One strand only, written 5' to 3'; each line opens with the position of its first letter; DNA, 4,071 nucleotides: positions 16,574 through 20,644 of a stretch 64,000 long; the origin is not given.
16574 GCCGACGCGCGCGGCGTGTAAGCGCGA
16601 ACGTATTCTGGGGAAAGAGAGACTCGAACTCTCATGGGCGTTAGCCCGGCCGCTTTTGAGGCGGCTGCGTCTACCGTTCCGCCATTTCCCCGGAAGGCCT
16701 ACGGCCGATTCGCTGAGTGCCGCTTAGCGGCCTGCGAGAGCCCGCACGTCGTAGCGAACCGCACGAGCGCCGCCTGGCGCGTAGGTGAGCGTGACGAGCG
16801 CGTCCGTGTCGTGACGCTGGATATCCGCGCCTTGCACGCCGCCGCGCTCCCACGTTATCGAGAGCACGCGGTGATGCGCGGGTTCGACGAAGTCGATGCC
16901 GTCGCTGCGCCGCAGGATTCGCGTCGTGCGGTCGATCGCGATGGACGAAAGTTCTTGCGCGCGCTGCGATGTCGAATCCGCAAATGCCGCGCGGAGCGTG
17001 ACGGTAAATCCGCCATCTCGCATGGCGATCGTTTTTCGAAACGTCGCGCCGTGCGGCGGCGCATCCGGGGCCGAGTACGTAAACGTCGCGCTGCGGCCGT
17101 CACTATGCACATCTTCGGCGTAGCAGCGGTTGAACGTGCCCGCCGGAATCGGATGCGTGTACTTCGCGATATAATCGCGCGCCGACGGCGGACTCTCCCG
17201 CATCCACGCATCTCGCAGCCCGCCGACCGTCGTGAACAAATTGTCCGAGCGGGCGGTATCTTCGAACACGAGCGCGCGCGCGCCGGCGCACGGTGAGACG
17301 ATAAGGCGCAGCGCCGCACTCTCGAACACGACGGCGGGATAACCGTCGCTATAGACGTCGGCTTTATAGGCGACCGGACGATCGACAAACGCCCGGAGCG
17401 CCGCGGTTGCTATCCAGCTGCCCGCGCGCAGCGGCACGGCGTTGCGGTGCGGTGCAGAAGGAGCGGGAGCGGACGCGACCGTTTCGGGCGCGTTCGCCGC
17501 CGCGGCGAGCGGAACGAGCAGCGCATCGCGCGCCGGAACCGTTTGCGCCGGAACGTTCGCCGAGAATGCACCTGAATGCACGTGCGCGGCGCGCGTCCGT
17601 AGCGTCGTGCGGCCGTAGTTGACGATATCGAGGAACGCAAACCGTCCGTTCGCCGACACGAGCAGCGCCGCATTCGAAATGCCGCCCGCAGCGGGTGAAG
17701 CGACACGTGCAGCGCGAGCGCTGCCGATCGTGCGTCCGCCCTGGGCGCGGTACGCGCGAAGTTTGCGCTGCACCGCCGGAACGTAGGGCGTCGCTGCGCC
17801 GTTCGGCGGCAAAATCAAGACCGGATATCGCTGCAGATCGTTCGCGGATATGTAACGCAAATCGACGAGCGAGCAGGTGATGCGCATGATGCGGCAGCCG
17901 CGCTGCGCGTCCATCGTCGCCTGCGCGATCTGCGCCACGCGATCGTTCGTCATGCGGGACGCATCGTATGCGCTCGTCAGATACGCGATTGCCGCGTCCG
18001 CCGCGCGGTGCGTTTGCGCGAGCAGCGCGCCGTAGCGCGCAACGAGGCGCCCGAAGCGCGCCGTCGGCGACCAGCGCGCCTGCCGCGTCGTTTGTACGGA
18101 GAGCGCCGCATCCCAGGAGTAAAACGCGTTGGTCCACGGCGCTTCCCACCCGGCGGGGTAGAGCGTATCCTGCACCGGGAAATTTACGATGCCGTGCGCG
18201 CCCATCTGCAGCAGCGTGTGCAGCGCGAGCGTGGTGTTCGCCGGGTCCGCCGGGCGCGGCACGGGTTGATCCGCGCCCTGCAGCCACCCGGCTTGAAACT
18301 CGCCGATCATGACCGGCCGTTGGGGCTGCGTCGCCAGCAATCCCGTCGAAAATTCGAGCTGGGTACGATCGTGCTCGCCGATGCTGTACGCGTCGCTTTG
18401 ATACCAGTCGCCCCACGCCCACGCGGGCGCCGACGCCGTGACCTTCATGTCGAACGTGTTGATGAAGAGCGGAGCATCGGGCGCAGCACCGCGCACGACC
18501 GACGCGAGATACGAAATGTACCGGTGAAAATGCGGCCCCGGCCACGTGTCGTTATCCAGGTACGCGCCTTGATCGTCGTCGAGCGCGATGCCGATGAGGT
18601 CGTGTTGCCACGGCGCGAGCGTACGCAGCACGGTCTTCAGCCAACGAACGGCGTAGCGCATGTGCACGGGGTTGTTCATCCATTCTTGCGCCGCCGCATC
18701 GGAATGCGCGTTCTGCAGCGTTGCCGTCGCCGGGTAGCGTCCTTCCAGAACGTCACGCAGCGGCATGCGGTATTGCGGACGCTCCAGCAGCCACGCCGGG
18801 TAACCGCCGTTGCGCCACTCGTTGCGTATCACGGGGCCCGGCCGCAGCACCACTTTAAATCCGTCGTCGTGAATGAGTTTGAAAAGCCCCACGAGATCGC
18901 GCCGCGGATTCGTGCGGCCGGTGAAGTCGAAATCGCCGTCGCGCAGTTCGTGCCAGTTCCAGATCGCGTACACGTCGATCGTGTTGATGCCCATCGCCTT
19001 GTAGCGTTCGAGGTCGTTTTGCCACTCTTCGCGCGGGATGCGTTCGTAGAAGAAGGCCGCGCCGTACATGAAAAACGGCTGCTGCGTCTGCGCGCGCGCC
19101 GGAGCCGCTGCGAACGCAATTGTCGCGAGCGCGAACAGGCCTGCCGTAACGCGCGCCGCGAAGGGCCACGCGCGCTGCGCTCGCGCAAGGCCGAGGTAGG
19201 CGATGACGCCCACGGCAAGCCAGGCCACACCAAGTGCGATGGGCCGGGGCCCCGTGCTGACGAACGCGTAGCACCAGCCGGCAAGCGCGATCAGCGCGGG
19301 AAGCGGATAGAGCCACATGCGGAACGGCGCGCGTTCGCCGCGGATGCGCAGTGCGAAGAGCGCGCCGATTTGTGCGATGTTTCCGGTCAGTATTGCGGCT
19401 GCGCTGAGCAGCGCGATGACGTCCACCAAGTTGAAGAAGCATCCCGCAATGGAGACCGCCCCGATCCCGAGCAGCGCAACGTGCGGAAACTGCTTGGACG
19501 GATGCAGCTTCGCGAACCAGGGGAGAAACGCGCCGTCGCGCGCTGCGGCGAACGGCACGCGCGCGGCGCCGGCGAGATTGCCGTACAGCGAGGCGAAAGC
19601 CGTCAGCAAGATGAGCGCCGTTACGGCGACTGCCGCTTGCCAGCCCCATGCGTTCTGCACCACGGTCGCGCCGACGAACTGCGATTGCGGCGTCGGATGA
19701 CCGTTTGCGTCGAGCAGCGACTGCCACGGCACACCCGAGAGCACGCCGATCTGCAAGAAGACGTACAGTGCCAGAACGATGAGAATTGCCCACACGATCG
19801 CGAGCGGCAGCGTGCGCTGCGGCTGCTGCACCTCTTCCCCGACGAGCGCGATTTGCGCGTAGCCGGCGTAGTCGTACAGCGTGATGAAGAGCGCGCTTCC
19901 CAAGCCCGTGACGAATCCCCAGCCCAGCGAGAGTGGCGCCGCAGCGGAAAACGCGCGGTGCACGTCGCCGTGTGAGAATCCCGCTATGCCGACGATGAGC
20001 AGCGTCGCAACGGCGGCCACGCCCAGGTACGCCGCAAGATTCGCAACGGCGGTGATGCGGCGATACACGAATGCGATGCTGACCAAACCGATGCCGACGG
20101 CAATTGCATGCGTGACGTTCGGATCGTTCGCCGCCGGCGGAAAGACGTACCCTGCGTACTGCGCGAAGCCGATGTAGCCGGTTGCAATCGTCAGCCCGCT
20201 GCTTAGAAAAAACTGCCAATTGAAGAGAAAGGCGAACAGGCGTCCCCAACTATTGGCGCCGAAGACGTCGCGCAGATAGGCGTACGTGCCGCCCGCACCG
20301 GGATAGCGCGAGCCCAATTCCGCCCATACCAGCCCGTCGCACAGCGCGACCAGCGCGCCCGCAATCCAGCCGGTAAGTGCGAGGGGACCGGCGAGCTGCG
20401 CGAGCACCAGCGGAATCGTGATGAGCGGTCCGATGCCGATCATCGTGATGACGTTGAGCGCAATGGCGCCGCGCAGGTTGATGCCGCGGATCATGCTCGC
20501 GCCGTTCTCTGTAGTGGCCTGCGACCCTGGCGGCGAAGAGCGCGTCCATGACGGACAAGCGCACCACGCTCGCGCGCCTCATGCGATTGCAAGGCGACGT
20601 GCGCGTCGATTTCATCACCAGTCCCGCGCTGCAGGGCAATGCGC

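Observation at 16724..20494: Single 1256-aa ORF fusing an APC amino-acid permease to a GH35 beta-galactosidase-like enzyme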

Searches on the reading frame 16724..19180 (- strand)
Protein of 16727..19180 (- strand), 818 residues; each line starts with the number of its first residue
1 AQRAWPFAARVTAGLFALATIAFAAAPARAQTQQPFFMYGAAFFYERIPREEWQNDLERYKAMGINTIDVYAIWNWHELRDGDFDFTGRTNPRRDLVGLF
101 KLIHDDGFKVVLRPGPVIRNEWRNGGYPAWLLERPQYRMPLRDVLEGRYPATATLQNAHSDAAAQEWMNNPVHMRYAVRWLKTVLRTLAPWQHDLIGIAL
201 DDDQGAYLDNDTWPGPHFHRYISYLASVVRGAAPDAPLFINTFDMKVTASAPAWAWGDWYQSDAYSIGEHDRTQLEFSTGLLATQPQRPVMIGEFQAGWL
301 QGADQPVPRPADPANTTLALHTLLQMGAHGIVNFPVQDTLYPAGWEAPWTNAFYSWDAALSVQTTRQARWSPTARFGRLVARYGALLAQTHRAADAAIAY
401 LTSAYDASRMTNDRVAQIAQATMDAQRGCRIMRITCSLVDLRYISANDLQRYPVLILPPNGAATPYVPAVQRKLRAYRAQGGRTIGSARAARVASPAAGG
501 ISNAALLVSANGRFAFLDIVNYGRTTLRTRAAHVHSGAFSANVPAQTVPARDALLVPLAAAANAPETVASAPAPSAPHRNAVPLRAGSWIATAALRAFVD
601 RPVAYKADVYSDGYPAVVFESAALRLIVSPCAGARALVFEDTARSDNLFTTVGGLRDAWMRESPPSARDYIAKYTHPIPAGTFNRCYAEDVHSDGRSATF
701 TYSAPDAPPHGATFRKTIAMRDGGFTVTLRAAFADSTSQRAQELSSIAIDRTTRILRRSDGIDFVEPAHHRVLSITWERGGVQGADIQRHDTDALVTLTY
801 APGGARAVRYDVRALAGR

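Call 7: search_solved_structures(query=window:16724-19099:-, max_evalue=0.01, show_alignments=3)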
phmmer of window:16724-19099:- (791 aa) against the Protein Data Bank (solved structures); distinct sequences matched with E-value up to 0.01: 28.
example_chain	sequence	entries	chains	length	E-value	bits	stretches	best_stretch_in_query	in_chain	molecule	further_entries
8oug_A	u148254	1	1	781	8.6e-31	110.4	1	9-107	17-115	Beta-galactosidase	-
6jow_A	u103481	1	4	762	1.3e-30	109.8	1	10-107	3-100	Beta-galactosidase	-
5gsl_A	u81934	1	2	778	2.6e-30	108.8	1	9-176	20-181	778aa long hypothetical beta-galactosidase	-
5gsm_A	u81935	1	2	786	5.6e-28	101.1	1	7-110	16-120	Exo-beta-D-glucosaminidase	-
7vkx_A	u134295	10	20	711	8e-24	87.3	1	5-107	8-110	beta-1,2-glucosyltransferase | Beta-galactosidase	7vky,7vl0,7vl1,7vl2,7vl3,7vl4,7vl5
7vkw_A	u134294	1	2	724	8.4e-24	87.3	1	5-107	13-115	beta-1,2-glucosyltransferase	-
7x87_A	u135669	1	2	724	2.1e-23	86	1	5-107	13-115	Beta-galactosidase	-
7vkz_A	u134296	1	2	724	6.1e-23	84.4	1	5-107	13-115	beta-1,2-glucosyltransferase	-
8fa5_B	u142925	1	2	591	5.9e-22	81.2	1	7-117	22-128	Beta-galactosidase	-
3d3a_A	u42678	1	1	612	7.5e-22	80.8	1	7-113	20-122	Beta-galactosidase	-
6eon_A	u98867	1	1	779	1.5e-21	79.9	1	7-113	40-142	Beta-galactosidase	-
7kdv_A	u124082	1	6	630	1.6e-20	76.4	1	6-109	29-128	Beta-galactosidase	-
8h25_A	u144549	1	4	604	1e-19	73.8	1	7-108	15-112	Beta-galactosidase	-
3thc_A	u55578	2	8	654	2.2e-18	69.3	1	6-110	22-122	Beta-galactosidase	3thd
3wez_A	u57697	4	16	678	2.3e-18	69.3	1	6-110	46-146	Beta-galactosidase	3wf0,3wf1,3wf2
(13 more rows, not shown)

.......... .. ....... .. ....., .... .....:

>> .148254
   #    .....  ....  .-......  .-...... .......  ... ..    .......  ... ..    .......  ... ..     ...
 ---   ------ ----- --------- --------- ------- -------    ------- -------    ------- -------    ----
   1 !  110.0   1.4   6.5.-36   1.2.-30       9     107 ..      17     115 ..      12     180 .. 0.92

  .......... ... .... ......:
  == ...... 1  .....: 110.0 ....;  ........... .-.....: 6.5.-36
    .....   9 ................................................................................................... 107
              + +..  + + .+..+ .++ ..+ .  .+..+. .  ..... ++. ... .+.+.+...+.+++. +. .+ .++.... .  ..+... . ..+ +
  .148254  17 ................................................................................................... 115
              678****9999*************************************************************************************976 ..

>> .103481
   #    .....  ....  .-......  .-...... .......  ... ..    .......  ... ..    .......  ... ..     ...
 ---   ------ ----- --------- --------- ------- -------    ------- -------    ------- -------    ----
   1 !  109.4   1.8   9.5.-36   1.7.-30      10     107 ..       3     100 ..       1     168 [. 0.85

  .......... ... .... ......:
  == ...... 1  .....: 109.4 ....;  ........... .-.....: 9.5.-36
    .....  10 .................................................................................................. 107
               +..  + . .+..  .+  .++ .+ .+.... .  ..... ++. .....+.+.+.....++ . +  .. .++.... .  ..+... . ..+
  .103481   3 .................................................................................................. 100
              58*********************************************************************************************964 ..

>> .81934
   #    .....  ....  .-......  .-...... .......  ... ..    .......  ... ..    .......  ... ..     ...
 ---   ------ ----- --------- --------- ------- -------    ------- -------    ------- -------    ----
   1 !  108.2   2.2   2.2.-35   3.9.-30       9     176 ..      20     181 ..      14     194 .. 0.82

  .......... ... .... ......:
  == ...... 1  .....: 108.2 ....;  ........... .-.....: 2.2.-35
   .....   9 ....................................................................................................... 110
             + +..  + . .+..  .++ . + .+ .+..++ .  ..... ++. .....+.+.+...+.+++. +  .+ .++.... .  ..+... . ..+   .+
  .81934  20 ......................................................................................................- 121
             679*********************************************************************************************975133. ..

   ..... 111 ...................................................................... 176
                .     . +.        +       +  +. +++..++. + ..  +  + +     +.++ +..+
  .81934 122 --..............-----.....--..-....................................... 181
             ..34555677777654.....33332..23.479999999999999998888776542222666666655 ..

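Call 39: predict_structure(alignment_id=A2)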
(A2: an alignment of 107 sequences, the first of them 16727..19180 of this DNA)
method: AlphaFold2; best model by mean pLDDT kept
length: 818 residues; sequences in the alignment: 107
mean_pLDDT: 90.1   pTM: 0.89
mean pLDDT of the five models: 90.1, 89.8, 89.0, 87.4, 86.4
residues with pLDDT >= 90: 586; 70-90: 169; 50-70: 51; < 50: 12
segments of 3 or more residues with pLDDT < 50: 4-6, 28-31
pLDDT, mean of each block of 10 residues (from residue 1): 50 73 54 83 94 97 97 94 97 97 98 78 86 89 81 83 93 96 98 95 77 90 95 93 84 83 79 94 93 78 72 91 96 89 79 83 91 96 95 98 95 94 98 98 96 97 95 98 98 97 97 97 97 97 98 94 59 70 90 85 96 95 96 94 93 92 82 78 91 96 92 97 97 93 96 96 96 96 96 95 94 81
secondary structure, 60 per line:
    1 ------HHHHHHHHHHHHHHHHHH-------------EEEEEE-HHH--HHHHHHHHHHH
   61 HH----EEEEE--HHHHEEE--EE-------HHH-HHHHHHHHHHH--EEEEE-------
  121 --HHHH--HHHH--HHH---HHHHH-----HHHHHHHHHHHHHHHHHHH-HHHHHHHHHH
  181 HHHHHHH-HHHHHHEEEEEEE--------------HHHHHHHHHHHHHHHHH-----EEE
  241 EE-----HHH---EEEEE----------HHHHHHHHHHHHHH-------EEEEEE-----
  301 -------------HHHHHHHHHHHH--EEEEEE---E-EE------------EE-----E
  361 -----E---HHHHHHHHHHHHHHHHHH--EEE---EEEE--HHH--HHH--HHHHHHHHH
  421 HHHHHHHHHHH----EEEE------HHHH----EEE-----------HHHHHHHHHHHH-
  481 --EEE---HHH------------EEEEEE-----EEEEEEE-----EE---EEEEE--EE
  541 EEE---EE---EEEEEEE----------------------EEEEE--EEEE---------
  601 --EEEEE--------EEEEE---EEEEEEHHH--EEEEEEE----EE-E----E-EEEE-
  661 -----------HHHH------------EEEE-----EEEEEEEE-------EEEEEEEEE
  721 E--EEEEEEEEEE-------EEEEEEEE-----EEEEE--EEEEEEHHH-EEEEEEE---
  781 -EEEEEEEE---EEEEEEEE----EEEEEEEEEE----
elements in order (helices of 4 or more, strands of 3 or more residues): H7-24 E38-43 H50-62 E67-71 H74-77 E78-80 H96-106 E109-113 H123-126 H129-132 H141-145 H151-169 H171-187 H189-194 E195-201 H216-232 E238-242 E254-258 H269-282 E290-295 H314-325 E328-333 H370-387 E390-392 E396-399 H412-431 E436-439 H446-449 E454-456 H468-479 E483-485 E504-509 E515-521 E532-536 E539-543 E552-558 E581-585 E588-591 E603-607 E616-620 E624-629 E635-641 E656-659 H672-675 E688-691 E697-704 E712-721 E724-733 E741-748 E754-758 E761-766 E771-777 E782-789 E793-800 E805-814

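Call 43: fold_search(model_id=the predicted structure, library=pdb)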
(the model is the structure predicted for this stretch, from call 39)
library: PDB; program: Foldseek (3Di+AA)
matches with E <= 10: 1506; with E <= 0.001: 489
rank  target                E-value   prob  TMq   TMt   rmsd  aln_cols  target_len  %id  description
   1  8oug                  5.9e-24  1.00  0.41  0.42  27.4       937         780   15  Exo-beta-d-glucosaminidase from Pyrococcus chitonophagus (released 2024-05-01)
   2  6jow_A                6.8e-24  1.00  0.43  0.46  28.4       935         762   14  Exo-beta-D-glucosaminidase from Pyrococcus furiosus (released 2020-03-25)
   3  5gsm_A                7.9e-23  1.00  0.41  0.42  28.5       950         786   14  Glycoside hydrolase B with product (released 2017-02-01)
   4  5gsl_A                1.5e-22  1.00  0.42  0.44  27.9       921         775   14  Glycoside hydrolase A (released 2017-02-01)
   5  7vkw_B                4.4e-22  1.00  0.49  0.56   7.7       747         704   14  The apo structure of beta-1,2-glucosyltransferase from Ignavibacterium album (released 2022-03-09)
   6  7vl0_B                1.2e-21  1.00  0.50  0.57   7.4       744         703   14  The complex structure of beta-1,2-glucosyltransferase from Ignavibacterium album with p-nitrophenyl-alpha-D-glucopyran (released 2022-03-09)
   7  7vkx_A                1.5e-21  1.00  0.49  0.57   7.9       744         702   14  The complex structure of beta-1,2-glucosyltransferase from Ignavibacterium album with glucose (released 2022-03-09)
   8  7x87_B                1.6e-21  1.00  0.49  0.57   7.9       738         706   14  The complex structure of beta-1,2-glucosyltransferase from Ignavibacterium album with sophotetraose observed as sophor (released 2022-04-20)
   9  7vkz_B                1.8e-21  1.00  0.49  0.57   7.6       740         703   14  The complex structure of beta-1,2-glucosyltransferase from Ignavibacterium album with 1-Deoxynojirimycin (released 2022-03-09)
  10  7vkz_A                1.8e-21  1.00  0.48  0.55   9.1       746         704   13  The complex structure of beta-1,2-glucosyltransferase from Ignavibacterium album with 1-Deoxynojirimycin (released 2022-03-09)
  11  7vl2_B                2.3e-21  1.00  0.49  0.56   8.2       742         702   14  The complex structure of beta-1,2-glucosyltransferase from Ignavibacterium album with ethyl alpha-D-Glucoside (released 2022-03-09)
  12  7vky_A                3.7e-21  1.00  0.47  0.54   9.4       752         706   13  The complex structure of beta-1,2-glucosyltransferase from Ignavibacterium album with sophorose (released 2022-03-09)
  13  7vky_B                6.9e-21  1.00  0.48  0.56   7.8       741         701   13  The complex structure of beta-1,2-glucosyltransferase from Ignavibacterium album with sophorose (released 2022-03-09)
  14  7vkw_A                9.4e-21  1.00  0.48  0.55   9.3       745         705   13  The apo structure of beta-1,2-glucosyltransferase from Ignavibacterium album (released 2022-03-09)
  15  7x87_A                9.9e-21  1.00  0.48  0.55   9.3       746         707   13  The complex structure of beta-1,2-glucosyltransferase from Ignavibacterium album with sophotetraose observed as sophor (released 2022-04-20)
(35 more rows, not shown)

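Call 66: search_protein_representatives(protein=window:16727-19180:-)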
Query: 818 residues. Proteins with E-value up to 0.001 (for the whole library): 4451; up to 1e-10: 1768; up to 1e-30: 153. The best 150 are listed.
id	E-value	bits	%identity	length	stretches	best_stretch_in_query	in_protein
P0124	1.1e-274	930.4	67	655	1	174-810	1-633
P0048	7.4e-270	914.3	65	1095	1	1-681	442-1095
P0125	1.3e-228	777.9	56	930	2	11-523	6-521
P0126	5.3e-219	746.1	50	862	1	27-812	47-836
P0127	3.1e-218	743.6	53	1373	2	25-488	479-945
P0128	1.1e-216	738.5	52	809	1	27-732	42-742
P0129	3.4e-216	736.9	53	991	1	26-737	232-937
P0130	2.9e-210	717.2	50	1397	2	33-556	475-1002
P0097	3.4e-209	713.7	48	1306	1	29-800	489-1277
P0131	5.8e-207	706.3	49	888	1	18-805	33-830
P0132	8.1e-207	705.8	48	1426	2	3-560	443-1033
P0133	1.4e-200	685.2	50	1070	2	11-559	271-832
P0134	2.6e-198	677.7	51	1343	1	31-739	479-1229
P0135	4.6e-198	676.9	51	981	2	34-559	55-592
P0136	3.7e-197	673.9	52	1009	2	6-559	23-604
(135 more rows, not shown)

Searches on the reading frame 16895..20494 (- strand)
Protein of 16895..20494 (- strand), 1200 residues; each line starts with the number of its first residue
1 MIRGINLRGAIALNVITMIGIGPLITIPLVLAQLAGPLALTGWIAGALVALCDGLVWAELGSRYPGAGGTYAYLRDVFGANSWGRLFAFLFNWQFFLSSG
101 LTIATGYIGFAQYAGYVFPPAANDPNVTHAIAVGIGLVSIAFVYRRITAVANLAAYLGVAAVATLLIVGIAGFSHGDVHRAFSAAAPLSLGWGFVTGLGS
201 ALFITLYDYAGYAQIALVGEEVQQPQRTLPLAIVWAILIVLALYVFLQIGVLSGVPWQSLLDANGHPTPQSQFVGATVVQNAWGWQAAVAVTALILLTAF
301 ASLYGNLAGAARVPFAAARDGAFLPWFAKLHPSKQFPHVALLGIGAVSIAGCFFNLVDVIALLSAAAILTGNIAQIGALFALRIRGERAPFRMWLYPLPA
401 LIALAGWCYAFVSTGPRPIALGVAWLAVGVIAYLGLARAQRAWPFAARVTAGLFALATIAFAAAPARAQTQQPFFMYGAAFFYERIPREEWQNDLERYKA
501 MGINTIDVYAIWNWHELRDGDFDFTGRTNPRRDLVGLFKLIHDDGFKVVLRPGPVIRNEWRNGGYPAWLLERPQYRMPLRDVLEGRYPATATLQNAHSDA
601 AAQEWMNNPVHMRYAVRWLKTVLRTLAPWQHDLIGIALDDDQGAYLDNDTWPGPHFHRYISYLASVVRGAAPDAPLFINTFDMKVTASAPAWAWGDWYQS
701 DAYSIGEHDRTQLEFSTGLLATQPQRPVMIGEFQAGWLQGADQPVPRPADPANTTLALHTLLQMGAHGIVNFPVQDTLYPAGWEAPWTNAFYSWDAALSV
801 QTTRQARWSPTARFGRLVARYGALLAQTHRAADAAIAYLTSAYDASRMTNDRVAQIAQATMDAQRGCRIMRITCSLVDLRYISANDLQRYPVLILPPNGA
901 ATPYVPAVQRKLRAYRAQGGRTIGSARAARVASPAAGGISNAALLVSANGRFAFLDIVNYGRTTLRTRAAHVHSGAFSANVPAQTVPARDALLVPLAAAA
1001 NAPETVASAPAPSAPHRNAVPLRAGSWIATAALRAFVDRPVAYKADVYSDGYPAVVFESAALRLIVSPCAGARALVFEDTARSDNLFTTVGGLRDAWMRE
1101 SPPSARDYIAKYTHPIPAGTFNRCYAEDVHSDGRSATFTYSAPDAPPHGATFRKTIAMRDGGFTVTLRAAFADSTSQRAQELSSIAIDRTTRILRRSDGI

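Call 65: predict_structure(alignment_id=A3)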
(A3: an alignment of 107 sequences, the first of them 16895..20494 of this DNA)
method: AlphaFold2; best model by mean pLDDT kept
length: 1200 residues; sequences in the alignment: 107
mean_pLDDT: 88.0   pTM: 0.65
mean pLDDT of the five models: 88.0, 87.7, 86.2, 86.0, 86.0
residues with pLDDT >= 90: 745; 70-90: 350; 50-70: 90; < 50: 15
segments of 3 or more residues with pLDDT < 50: 462-469, 1004-1007
pLDDT, mean of each block of 10 residues (from residue 1): 79 90 91 90 95 95 80 91 91 94 94 94 93 93 76 81 94 91 78 87 93 88 91 95 95 93 86 94 95 93 88 92 94 85 94 92 90 94 91 94 96 93 93 90 65 59 42 88 93 96 95 94 97 98 96 71 89 87 77 77 91 95 96 85 63 82 93 75 64 67 89 91 86 75 75 95 95 89 77 83 90 95 95 96 87 92 97 96 94 95 94 97 97 96 96 97 97 96 97 84 51 66 84 73 92 92 94 92 88 90 78 77 92 93 89 94 92 90 85 84
secondary structure, 60 per line:
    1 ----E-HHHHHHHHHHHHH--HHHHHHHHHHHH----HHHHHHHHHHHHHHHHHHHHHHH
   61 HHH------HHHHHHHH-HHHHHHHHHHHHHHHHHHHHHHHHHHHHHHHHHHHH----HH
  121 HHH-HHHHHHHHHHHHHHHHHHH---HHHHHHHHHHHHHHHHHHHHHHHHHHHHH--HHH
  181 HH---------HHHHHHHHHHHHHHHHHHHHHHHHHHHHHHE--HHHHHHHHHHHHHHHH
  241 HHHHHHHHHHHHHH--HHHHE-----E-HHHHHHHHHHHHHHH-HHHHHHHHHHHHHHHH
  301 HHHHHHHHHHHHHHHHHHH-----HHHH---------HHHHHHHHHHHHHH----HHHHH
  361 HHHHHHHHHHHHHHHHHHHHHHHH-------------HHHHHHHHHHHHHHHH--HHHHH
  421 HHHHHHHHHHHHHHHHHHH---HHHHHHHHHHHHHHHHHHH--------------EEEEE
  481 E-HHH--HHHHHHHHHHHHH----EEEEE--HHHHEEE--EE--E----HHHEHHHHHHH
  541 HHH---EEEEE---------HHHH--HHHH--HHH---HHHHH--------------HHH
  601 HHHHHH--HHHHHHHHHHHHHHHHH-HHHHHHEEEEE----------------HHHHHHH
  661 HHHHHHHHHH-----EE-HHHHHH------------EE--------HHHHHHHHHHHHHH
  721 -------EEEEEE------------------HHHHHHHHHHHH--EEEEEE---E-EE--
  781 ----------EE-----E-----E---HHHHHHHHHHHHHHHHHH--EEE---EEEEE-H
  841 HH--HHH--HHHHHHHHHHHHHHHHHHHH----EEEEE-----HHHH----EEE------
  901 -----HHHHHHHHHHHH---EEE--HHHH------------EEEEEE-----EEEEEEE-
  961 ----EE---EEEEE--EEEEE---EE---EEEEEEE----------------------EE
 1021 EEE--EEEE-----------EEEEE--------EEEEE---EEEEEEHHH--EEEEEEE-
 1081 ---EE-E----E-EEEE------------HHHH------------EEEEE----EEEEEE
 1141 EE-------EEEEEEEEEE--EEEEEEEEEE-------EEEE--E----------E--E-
elements in order (helices of 4 or more, strands of 3 or more residues): H7-19 H22-33 H38-63 H70-77 H79-114 H119-123 H125-143 H147-175 H178-182 H192-221 H225-254 H257-260 H269-283 H285-319 H325-328 H338-351 H356-384 H398-413 H416-439 H443-461 E476-481 H488-500 E505-509 H512-515 E516-518 H534-543 E547-551 H561-564 H567-570 H579-583 H598-606 H609-625 H627-632 E633-637 H654-670 H679-684 H707-720 E728-733 H752-763 E766-771 H808-825 E828-830 E834-838 H850-869 E874-878 H884-887 E892-894 H906-917 E921-923 H926-929 E942-947 E953-959 E970-974 E977-981 E990-996 E1019-1023 E1026-1029 E1041-1045 E1054-1058 E1062-1067 E1073-1079 E1094-1097 H1110-1113 E1126-1130 E1135-1142 E1150-1159 E1162-1171 E1179-1182

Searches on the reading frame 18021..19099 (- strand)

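Call 70: search_protein_families(library=pfam, proteins=[window:18021-19099:-], max_evalue=1)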
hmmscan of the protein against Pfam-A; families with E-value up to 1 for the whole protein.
window:18021-19099:- (359 aa): 3 families
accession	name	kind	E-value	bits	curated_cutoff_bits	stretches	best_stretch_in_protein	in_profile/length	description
PF01301.25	Glyco_hydro_35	-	1.9e-33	116.9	27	1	6-112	6-108/319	Glycosyl hydrolases family 35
PF02449.21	Glyco_hydro_42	-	2.2e-11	44.2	21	1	17-107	3-79/376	Beta-galactosidase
PF11747.13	RebB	-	0.18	12.4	24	1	218-241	10-33/68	Killing trait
